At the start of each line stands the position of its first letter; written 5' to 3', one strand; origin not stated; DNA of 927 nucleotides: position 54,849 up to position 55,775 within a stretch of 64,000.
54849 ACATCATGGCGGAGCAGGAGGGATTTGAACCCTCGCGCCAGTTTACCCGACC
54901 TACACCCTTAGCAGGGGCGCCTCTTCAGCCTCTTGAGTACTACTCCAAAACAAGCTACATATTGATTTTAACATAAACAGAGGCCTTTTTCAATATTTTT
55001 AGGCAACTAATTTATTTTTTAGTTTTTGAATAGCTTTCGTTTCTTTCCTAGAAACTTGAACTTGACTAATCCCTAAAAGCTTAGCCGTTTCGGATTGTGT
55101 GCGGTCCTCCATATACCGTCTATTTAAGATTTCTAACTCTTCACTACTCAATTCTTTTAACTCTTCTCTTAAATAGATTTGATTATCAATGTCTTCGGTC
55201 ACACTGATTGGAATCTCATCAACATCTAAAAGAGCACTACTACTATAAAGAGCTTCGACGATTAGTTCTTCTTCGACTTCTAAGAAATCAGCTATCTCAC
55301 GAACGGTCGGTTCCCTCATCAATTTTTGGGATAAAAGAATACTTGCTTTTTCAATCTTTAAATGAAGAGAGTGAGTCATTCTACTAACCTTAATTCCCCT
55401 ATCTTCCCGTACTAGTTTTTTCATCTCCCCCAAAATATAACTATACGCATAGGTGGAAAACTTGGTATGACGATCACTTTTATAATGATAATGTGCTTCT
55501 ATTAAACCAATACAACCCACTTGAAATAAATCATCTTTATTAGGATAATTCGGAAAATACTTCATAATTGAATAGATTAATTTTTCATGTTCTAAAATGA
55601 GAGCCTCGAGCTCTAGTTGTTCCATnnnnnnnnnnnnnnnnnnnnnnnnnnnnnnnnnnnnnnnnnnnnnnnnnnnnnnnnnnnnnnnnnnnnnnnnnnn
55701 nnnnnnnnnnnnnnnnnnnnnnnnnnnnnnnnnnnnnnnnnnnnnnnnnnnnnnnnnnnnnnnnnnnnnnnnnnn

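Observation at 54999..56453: spoIIAA-sigF module with no spoIIAB anti-sigma kinase; dacF displaced downstream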

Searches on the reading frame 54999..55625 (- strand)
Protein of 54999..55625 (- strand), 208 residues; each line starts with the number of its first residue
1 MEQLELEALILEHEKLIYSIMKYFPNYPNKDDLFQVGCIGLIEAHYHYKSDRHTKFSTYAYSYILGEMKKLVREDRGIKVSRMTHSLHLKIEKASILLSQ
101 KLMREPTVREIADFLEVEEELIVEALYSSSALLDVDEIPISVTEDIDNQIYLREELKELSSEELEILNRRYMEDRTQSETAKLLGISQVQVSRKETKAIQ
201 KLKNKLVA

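Call 3: search_protein_families(library=pfam, proteins=[window:54999-55625:-], max_evalue=1)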
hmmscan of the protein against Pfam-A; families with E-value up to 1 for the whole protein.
window:54999-55625:- (208 aa): 13 families
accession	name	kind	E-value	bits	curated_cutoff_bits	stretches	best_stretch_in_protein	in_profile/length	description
PF04545.22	Sigma70_r4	-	4e-12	45.9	24.1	1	156-203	2-49/50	Sigma-70, region 4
PF04542.20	Sigma70_r2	-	3.2e-11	43.3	24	1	9-75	1-68/71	Sigma-70 region 2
PF04539.22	Sigma70_r3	-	4.6e-07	30.3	25.3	1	90-130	5-45/78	Sigma-70 region 3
PF08281.18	Sigma70_r4_2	-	8e-05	22.6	25.7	1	151-199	3-51/54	Sigma-70, region 4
PF02001.22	DUF134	-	0.0045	17.9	27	1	158-207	34-83/98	Protein of unknown function DUF134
PF16509.11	KORA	-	0.0046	17.6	26.7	1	152-206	9-62/84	TrfB plasmid transcriptional repressor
PF13560.12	HTH_31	-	0.0066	17.2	27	0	174-196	14-36/64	Helix-turn-helix domain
PF13518.12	HTH_28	-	0.0084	16.6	25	1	165-193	4-31/52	Helix-turn-helix domain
PF02954.25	HTH_8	-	0.012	15.8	22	1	177-194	21-38/42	Bacterial regulatory protein, Fis family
PF01381.28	HTH_3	-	0.02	15.4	23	1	174-193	9-28/55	Helix-turn-helix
PF07638.17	Sigma70_ECF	-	0.043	14.1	21.1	1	154-203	131-180/185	ECF sigma factor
PF05269.17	Phage_CII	-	0.049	14.3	21.3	1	158-201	9-50/91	Bacteriophage CII protein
PF06530.18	Phage_antitermQ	-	0.081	13.3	26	0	155-198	59-102/118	Phage antitermination protein Q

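Call 4: search_protein_families(library=ncbifam, proteins=[window:54999-55625:-], max_evalue=1)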
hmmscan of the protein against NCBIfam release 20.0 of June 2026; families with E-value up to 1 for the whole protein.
window:54999-55625:- (208 aa): 66 families (the best 25 are shown)
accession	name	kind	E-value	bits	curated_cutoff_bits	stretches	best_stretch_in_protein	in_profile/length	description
TIGR02980.1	SigBFG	subfamily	3.9e-47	160.8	234.35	2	7-131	6-132/227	SigB/SigF/SigG family RNA polymerase sigma factor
TIGR02885.1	spore_sigF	equivalog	1.8e-46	158.9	321.45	1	6-206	13-231/231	RNA polymerase sporulation sigma factor SigF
NF004052.0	PRK05572.1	subfamily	2.2e-44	151.8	311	1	6-206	34-250/252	SigF/SigG family RNA polymerase sporulation sigma factor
NF006071.0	PRK08215.1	equivalog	4.4e-38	131.3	372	2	8-130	41-164/258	RNA polymerase sporulation sigma factor SigG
TIGR02850.1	spore_sigG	equivalog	8.7e-35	120.4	457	1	7-204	37-252/254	RNA polymerase sporulation sigma factor SigG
NF005514.0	PRK07122.1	subfamily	6.8e-29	100.8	372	2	29-131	66-169/264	RNA polymerase sigma factor SigF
TIGR02941.1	Sigma_B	equivalog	5.4e-28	98.1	315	2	7-127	32-154/255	RNA polymerase sigma factor SigB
TIGR02937.1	sigma70-ECF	superfamily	5.1e-27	94.5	42.9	1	6-206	3-165/165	sigma-70 family RNA polymerase sigma factor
NF005644.0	PRK07408.1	subfamily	1.2e-25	90.6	261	2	31-120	56-146/258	RNA polymerase sigma factor SigF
TIGR02479.1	FliA_WhiG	subfamily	8.7e-23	81.2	189.6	2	19-128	15-122/224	FliA/WhiG family RNA polymerase sigma factor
NF005413.0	PRK06986.1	subfamily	5.5e-17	62.4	201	1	23-206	36-236/241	RNA polymerase sigma factor FliA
NF004471.0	PRK05803.1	subfamily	6.3e-17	61.6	252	2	9-80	55-127/235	RNA polymerase sporulation sigma factor SigK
NF004935.0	PRK06288.1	equivalog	9.7e-17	61.5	343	2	29-126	62-157/270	RNA polymerase sigma factor WhiG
NF005809.0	PRK07670.1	equivalog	1.8e-15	57.2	326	2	20-137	43-160/255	FliA/WhiG family RNA polymerase sigma factor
TIGR02846.1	spore_sigmaK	equivalog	5.5e-15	55.5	298.65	1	9-206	53-226/227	RNA polymerase sporulation sigma factor SigK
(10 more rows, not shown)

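Call 7: find_homologous_proteins(query=window:54999-55625:-)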
Query window:54999-55625:- (208 aa): 7884 proteins with E <= 0.001 among 8000 candidates; the best 120 are listed.
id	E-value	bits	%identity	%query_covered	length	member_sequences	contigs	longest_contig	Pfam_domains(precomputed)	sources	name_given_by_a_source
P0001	6.4e-121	419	97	100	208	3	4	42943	PF04545.23,PF04542.21,PF04539.23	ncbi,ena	-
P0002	3.3e-107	375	87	100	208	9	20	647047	PF04545.23,PF04542.21,PF04539.23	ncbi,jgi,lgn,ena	-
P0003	3.6e-105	368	84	100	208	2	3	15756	PF04545.23,PF04542.21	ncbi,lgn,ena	-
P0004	4.5e-105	368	84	100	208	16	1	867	PF04545.23,PF04542.21,PF08281.19,PF04539.23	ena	-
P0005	9.3e-104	363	84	100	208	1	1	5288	PF04545.23,PF04542.21,PF04539.23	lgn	-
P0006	1.1e-103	363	83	94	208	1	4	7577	PF04545.23,PF04542.21,PF04539.23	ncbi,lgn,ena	-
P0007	2.0e-100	352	82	94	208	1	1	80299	PF04545.23,PF04542.21,PF08281.19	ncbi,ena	-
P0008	2.6e-99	349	78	100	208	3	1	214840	PF04545.23,PF04542.21,PF08281.19,PF04539.23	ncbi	-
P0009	3.9e-92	325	75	100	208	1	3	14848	PF04545.23,PF04542.21,PF04539.23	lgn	-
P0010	5.8e-92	325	75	100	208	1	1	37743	PF04545.23,PF04542.21,PF04539.23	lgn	-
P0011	4.1e-91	322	74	100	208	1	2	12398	PF04545.23,PF04542.21,PF04539.23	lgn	-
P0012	5.0e-91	322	75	100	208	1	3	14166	PF04545.23,PF04542.21,PF04539.23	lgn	-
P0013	5.1e-91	322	75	100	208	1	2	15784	PF04545.23,PF04542.21,PF04539.23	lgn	-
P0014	6.4e-88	312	69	100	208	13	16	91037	PF04545.23,PF04542.21,PF04539.23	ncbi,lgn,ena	-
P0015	3.1e-87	309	73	100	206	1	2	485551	PF04545.23,PF04542.21,PF04539.23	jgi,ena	jgi:RNA polymerase sigma factor, sigma-70 family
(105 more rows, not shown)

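Call 8: find_encoding_contigs(protein=window:54999-55625:-, flank=10000)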
Protein window:54999-55625:- (208 aa): 9 contigs read that carry it; 6 places shown.
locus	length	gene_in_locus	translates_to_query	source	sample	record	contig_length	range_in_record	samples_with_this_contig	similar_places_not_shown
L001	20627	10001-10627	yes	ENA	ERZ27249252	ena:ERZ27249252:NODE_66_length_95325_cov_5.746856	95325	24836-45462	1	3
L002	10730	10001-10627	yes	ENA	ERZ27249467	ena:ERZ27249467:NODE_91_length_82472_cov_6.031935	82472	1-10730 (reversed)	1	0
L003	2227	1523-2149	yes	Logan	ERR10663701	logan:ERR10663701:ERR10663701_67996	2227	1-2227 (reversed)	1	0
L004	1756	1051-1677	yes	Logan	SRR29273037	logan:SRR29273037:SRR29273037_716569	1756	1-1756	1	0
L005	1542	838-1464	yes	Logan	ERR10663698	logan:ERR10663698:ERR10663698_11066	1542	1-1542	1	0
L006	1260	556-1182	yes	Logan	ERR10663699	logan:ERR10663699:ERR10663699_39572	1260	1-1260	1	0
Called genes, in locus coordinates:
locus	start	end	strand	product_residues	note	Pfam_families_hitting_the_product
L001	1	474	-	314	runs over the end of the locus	PF04055:Radical_SAM, PF16199:Radical_SAM_C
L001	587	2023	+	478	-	PF03606:DcuC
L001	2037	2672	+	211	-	PF01863:YgjP-like, PF10263:SprT-like (weak)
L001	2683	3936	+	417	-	PF07889:DUF1664 (faint), PF27870:T1-F (faint), PF24568:CC_PcsB, PF01551:Peptidase_M23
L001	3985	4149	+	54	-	PF10957:Spore_Cse60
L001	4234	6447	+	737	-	PF02861:Clp_N, PF02861:Clp_N, PF23569:NBD_SMAX1, PF00004:AAA, PF17871:AAA_lid_9, PF00004:AAA, PF07724:AAA_2, PF07728:AAA_5, +8 more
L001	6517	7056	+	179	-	-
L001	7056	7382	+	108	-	-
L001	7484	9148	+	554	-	PF00749:tRNA-synt_1c, PF19269:Anticodon_2 (weak)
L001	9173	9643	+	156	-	-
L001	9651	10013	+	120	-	PF01740:STAS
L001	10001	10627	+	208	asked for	PF04542:Sigma70_r2, PF04539:Sigma70_r3 (weak), PF04545:Sigma70_r4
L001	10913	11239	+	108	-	-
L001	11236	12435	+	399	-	PF00768:Peptidase_S11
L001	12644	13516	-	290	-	PF01297:ZnuA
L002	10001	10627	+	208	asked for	PF04542:Sigma70_r2, PF04539:Sigma70_r3 (weak), PF04545:Sigma70_r4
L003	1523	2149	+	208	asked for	PF04542:Sigma70_r2, PF04539:Sigma70_r3 (weak), PF04545:Sigma70_r4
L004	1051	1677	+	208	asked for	PF04542:Sigma70_r2, PF04539:Sigma70_r3 (weak), PF04545:Sigma70_r4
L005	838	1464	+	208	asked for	PF04542:Sigma70_r2, PF04539:Sigma70_r3 (weak), PF04545:Sigma70_r4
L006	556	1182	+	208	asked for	PF04542:Sigma70_r2, PF04539:Sigma70_r3 (weak), PF04545:Sigma70_r4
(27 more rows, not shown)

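Call 10: find_related_loci(query=A1, collection=genome_contigs, flank=6000)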
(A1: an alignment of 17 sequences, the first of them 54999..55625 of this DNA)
Query A1 (208 aa) in genome_contigs; peptide patterns used: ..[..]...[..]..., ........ (x = any residue, [..] = any of these).
600 stretches matched a pattern (row limit reached: there are more); 566 encode a relative of the query (tblastn E <= 1e-3); the best 80 are kept; 80 distinct loci.
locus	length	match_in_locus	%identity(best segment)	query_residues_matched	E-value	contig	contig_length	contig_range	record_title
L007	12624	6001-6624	97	1-208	6e-133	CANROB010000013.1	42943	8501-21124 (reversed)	MAG: uncultured Bacilli bacterium isolate Lapin-020__bin65 genome assembly, contig: Lapin-020__NODE_945_length_42943_cov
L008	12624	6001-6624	86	1-208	2e-111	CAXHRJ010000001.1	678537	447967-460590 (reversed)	MAG: uncultured Bacilli bacterium isolate ena-SAMPLE-TAB-22-03-2024-10:43:23:847-115527 genome assembly, contig: NODE_7_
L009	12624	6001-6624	85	1-208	4e-109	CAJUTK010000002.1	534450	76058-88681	MAG TPA_asm: uncultured Bacilli bacterium isolate MGBC165900 genome assembly, contig: MGBC165900.2, whole genome shotgun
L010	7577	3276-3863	83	13-208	3e-108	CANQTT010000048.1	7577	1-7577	MAG: uncultured Bacilli bacterium isolate Lapin-008__bin40 genome assembly, contig: Lapin-008__NODE_9289_length_7577_cov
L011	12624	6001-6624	69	1-208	7e-98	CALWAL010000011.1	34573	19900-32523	MAG: uncultured Bacilli bacterium isolate BRZ_FM__bin62 genome assembly, contig: BRZ_FM__NODE_1253_length_34573_cov_43.4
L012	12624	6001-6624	68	1-208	1e-94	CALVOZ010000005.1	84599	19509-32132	MAG: uncultured Bacilli bacterium isolate BRZ_CP__bin63 genome assembly, contig: BRZ_CP__NODE_454_length_84599_cov_32.45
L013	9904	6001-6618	63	5-208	4e-83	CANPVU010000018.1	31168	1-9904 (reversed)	MAG: uncultured Bacilli bacterium isolate Lapin-001__bin42 genome assembly, contig: Lapin-001__NODE_1749_length_31168_co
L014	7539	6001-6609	62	6-208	3e-81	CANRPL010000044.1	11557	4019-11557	MAG: uncultured Bacilli bacterium isolate Lapin-018__bin53 genome assembly, contig: Lapin-018__NODE_5405_length_11557_co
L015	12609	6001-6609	59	6-208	7e-78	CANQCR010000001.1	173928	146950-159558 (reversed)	MAG: uncultured Bacilli bacterium isolate Lapin-004__bin25 genome assembly, contig: Lapin-004__NODE_30_length_173928_cov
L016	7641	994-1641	55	5-208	3e-71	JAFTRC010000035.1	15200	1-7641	MAG: Bacilli bacterium isolate RGIG4073 Roe_deer_Cecum.Co__c1310246, whole genome shotgun sequence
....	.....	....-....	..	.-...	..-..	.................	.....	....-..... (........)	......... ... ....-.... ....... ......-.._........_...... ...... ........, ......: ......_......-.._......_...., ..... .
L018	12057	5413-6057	52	6-208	2e-70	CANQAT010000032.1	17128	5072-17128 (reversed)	MAG: uncultured Bacilli bacterium isolate Lapin-002__bin26 genome assembly, contig: Lapin-002__NODE_4307_length_17128_co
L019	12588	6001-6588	57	6-200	4e-70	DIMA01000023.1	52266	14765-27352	MAG TPA_asm: Bacillales bacterium UBA5578 UBA5578_contig_224, whole genome shotgun sequence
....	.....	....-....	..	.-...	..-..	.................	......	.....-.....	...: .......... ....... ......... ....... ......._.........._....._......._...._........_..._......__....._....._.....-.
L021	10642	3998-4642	53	6-208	5e-70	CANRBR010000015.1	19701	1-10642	MAG: uncultured Bacilli bacterium isolate Lapin-028__bin7 genome assembly, contig: Lapin-028__NODE_3036_length_19701_cov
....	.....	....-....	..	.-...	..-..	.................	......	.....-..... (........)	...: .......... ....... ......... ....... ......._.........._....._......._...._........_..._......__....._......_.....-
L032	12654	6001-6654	52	5-208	9e-66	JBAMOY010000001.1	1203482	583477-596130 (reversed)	MAG: Bacilli bacterium isolate contig_25558.circular contig_25558, whole genome shotgun sequence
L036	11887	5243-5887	53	6-208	6e-64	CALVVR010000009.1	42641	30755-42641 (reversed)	MAG: uncultured Bacilli bacterium isolate BRZ_PE__bin58 genome assembly, contig: BRZ_PE__NODE_1224_length_42641_cov_8.50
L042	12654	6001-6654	53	5-207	4e-63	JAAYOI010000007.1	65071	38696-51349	MAG: Mollicutes bacterium isolate AS21ysBPME_343 12125_AS21, whole genome shotgun sequence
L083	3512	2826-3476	46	5-208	1e-49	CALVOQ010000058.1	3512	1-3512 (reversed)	MAG: uncultured Bacilli bacterium isolate BRZ_FA__bin76 genome assembly, contig: BRZ_FA__NODE_28186_length_3512_cov_9.70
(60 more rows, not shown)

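Call 35: search_protein_families(library=pfam, proteins=[L032:6731-7171:+, L032:7172-8161:+, L032:8158-8508:+, L032:4064-5470:+], max_evalue=0.01)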
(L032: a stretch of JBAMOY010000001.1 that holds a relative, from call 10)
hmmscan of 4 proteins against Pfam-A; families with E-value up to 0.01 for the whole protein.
L032:6731-7171:+ (146 aa): 1 family
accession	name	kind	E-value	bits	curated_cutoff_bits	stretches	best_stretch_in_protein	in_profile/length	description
PF03862.18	SpoVAC_SpoVAEB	-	1.2e-31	109.9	25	1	22-138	1-116/117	SpoVAC/SpoVAEB sporulation membrane protein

L032:7172-8161:+ (329 aa): 1 family
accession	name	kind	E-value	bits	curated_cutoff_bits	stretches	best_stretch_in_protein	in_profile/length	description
PF07451.17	SpoVAD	-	2.5e-124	414.7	22.1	1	6-326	9-329/329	Stage V sporulation protein AD (SpoVAD)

L032:8158-8508:+ (116 aa): 1 family
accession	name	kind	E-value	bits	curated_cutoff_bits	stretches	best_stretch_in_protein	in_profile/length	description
PF03862.18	SpoVAC_SpoVAEB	-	2.1e-31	109.1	25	1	2-111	1-117/117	SpoVAC/SpoVAEB sporulation membrane protein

L032:4064-5470:+ (468 aa): 1 family
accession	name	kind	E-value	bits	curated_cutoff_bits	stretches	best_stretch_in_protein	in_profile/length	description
PF22564.2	HAAS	-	1e-09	39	27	1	5-56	1-52/55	HAAS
